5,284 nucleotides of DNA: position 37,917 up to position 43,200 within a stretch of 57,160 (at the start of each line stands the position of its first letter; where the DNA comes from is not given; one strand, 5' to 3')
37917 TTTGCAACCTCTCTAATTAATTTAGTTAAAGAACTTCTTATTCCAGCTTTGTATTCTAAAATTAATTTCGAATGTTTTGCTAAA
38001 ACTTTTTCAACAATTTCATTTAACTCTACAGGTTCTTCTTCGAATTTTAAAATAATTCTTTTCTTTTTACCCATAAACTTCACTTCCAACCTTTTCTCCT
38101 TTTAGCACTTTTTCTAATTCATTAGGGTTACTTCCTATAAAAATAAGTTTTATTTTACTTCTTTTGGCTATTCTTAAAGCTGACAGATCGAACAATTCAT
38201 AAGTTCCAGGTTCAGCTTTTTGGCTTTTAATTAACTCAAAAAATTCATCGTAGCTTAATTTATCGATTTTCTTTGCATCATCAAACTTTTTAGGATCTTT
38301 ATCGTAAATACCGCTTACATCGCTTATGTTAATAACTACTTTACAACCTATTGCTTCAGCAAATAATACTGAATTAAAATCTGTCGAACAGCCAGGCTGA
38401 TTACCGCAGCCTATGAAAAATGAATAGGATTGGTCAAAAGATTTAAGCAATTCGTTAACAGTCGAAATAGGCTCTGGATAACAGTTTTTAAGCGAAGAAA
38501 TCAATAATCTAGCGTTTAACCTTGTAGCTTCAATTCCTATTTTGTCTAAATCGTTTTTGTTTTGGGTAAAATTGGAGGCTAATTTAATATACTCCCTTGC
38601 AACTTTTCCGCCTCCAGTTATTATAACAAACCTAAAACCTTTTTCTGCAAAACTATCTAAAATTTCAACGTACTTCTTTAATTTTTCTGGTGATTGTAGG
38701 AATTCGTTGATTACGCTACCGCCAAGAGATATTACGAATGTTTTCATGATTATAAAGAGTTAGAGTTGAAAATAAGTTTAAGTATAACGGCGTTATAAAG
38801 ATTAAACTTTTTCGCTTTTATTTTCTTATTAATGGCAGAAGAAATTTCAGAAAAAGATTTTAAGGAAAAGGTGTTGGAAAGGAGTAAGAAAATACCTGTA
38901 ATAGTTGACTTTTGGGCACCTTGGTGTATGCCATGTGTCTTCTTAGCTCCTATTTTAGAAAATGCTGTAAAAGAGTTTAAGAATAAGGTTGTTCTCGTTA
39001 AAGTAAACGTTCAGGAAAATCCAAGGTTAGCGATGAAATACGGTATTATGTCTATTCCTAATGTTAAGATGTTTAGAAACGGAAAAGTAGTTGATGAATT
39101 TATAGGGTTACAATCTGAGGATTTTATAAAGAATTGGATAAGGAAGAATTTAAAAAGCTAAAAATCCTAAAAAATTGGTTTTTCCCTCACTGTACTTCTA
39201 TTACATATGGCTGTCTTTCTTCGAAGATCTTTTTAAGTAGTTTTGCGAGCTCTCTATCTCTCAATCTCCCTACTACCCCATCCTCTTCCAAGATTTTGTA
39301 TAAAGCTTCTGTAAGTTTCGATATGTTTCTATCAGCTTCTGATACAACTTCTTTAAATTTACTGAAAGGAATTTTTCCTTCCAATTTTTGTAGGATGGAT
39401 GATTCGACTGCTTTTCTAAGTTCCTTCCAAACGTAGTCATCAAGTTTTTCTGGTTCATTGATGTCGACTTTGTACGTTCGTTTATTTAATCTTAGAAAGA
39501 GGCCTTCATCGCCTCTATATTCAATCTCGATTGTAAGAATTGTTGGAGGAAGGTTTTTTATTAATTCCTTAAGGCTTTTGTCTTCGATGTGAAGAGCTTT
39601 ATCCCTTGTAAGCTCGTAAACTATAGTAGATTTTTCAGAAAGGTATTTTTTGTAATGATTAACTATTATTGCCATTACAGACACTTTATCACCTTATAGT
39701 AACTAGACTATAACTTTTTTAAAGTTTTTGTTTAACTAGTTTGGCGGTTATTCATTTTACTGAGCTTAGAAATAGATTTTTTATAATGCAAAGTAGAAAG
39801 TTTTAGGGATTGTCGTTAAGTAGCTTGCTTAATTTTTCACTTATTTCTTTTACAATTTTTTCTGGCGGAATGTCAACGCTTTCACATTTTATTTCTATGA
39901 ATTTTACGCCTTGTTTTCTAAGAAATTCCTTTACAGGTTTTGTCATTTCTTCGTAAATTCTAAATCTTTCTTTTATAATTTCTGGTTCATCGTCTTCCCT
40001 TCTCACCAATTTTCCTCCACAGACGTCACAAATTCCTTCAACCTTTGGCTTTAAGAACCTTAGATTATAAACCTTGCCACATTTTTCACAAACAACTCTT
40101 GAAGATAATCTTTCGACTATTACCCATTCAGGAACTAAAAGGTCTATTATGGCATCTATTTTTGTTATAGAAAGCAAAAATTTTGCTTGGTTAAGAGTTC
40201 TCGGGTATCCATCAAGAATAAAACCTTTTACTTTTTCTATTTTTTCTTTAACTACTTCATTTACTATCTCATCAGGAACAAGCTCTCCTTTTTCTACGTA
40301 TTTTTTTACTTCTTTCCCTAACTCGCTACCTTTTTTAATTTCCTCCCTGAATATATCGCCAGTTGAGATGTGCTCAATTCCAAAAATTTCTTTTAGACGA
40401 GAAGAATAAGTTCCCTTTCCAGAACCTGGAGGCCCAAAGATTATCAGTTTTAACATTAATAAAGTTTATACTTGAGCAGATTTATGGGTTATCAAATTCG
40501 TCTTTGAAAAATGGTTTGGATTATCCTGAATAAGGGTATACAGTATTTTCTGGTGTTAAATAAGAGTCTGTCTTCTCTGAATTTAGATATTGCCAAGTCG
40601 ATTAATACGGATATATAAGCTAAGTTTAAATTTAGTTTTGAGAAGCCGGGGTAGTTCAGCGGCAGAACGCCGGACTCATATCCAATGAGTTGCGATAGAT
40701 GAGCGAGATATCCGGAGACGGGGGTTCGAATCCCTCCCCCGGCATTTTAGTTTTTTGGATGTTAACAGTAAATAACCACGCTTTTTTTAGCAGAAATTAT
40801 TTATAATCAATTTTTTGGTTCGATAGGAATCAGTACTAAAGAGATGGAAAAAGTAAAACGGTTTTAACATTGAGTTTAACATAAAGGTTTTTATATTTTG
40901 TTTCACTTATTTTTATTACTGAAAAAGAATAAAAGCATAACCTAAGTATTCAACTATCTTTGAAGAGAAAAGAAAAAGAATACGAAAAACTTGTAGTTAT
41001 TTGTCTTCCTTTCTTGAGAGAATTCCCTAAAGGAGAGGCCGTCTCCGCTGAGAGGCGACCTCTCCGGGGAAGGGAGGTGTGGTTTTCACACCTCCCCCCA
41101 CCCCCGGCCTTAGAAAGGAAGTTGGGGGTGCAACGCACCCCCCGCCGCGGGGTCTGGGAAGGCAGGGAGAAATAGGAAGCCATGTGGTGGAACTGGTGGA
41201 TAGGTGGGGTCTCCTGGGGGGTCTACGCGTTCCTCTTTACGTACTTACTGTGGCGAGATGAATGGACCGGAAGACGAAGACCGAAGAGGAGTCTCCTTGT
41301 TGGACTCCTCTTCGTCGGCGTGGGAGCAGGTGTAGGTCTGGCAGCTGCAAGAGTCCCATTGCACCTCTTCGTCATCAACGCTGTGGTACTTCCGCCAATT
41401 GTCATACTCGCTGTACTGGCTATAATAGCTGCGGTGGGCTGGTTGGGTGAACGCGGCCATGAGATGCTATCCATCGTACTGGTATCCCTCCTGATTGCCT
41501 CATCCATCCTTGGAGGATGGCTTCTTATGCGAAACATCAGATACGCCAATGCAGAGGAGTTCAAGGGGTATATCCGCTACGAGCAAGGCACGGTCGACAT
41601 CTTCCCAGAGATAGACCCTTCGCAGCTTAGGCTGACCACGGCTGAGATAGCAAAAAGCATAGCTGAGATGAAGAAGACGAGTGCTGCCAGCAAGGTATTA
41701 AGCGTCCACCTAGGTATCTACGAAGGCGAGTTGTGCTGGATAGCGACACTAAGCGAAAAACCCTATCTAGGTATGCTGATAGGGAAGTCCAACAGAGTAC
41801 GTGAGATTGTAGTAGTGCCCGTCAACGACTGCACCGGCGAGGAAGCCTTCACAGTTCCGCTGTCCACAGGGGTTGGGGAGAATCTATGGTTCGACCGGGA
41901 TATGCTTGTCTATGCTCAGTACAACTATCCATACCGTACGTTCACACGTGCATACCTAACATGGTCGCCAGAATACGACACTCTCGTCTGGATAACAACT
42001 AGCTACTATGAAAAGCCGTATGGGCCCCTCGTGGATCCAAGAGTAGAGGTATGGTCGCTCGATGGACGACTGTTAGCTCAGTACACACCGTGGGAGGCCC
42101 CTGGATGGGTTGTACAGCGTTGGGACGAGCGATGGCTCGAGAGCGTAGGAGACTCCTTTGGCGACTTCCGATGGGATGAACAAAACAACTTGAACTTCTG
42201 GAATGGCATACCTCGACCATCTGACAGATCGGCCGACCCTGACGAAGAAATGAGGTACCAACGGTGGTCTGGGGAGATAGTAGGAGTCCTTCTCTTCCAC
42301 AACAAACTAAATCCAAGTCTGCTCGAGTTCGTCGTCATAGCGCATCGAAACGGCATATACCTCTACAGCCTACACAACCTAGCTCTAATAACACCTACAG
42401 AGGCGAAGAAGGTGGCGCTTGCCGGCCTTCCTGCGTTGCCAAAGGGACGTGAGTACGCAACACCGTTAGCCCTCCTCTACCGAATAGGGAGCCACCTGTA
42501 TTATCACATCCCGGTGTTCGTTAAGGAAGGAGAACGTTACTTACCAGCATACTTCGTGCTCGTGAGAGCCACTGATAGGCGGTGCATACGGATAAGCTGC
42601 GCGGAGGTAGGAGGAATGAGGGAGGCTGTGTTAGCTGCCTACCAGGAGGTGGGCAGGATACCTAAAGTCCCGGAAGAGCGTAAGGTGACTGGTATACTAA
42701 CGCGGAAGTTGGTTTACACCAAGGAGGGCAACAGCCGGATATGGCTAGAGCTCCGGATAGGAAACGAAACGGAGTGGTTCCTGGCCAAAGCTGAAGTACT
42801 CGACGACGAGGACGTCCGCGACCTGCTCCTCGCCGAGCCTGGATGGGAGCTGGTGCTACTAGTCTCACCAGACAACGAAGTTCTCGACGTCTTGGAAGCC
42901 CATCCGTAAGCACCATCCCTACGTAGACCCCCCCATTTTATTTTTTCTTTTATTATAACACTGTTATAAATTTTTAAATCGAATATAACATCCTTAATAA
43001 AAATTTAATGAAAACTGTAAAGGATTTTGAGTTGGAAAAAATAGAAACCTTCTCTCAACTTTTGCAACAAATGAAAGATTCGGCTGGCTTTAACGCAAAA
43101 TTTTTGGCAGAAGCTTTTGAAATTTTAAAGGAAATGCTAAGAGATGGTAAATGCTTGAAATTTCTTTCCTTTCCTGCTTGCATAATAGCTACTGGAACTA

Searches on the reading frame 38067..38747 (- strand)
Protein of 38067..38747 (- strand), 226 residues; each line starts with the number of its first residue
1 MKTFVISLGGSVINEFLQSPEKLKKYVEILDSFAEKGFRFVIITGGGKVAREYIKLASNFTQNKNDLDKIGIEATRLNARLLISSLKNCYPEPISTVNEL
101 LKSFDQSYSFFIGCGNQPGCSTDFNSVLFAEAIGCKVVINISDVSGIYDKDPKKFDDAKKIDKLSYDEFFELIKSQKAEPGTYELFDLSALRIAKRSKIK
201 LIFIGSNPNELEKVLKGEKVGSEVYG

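Call 8: search_protein_families(library=pfam, proteins=[window:38067-38747:-], max_evalue=0.01)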
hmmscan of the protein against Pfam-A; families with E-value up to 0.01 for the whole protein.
window:38067-38747:- (226 aa): 1 family
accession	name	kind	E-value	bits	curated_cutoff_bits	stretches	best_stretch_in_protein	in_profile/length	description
PF00696.33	AA_kinase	-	9e-33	114.4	24.9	1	2-204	1-233/234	Amino acid kinase family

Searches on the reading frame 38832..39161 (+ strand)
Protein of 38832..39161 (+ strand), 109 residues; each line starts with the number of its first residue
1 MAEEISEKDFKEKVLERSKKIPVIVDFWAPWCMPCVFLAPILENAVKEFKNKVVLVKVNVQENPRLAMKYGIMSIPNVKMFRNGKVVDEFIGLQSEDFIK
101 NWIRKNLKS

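Call 8: search_protein_families(library=pfam, proteins=[window:38832-39161:+], max_evalue=0.01)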
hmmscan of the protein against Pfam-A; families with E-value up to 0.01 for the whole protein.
window:38832-39161:+ (109 aa): 9 families
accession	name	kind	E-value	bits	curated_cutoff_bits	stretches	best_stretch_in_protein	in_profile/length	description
PF00085.26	Thioredoxin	-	1.4e-27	96.1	23.5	1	4-104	4-102/103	Thioredoxin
PF13192.12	Thioredoxin_3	-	1.4e-06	28.7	24.8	1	30-103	8-75/76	Thioredoxin domain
PF13905.12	Thioredoxin_8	-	3e-06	27.9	27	1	22-62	3-45/94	Thioredoxin-like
PF13899.12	Thioredoxin_7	-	6.7e-05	23.4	27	1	17-69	14-71/83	Thioredoxin-like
PF13098.12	Thioredoxin_2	-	0.00014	22.6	27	1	19-99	4-100/104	Thioredoxin-like domain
PF00578.27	AhpC-TSA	-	0.00083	19.7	26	1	8-64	13-71/124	AhpC/TSA family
PF06110.17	TXD17-like_Trx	-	0.0025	17.9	23.1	1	30-64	36-70/119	Thioredoxin domain-containing protein 17-like, thioredoxin domain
PF08534.16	Redoxin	-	0.0031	17.8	26.6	1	9-65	17-75/148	Redoxin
PF13848.12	Thioredoxin_6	-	0.0033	17.7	27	1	40-107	10-75/184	Thioredoxin-like domain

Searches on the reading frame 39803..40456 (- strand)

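Call 26: search_protein_families(library=pfam, proteins=[window:39803-40456:-], max_evalue=0.001)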
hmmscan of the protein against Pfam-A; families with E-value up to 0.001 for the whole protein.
window:39803-40456:- (217 aa): 5 families
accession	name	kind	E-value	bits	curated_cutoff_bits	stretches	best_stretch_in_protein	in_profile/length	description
PF00406.28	ADK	-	3.8e-45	154.1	26.8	1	6-183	1-150/151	Adenylate kinase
PF13207.12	AAA_17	-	7e-26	91.6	27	1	7-119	1-121/136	AAA domain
PF05191.20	ADK_lid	-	2.5e-17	62.9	26.6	1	120-155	1-36/36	Adenylate kinase, active site lid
PF13238.12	AAA_18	-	2.4e-05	25.2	29.4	1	5-121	2-112/128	AAA domain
PF13671.12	AAA_33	-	4.4e-05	24.2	27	1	5-120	3-118/143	AAA domain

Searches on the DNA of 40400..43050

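Call 82: search_rna_families(source=window, start=40400, end=43050, threshold=evalue, max_evalue=1)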
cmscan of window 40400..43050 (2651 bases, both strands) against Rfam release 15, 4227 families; matches with E-value up to 1: 1.
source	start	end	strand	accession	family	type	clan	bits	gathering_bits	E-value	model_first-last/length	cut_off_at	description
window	40645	40744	+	RF00005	tRNA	Gene; tRNA;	CL00001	63.1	29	1e-12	1-71/71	no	tRNA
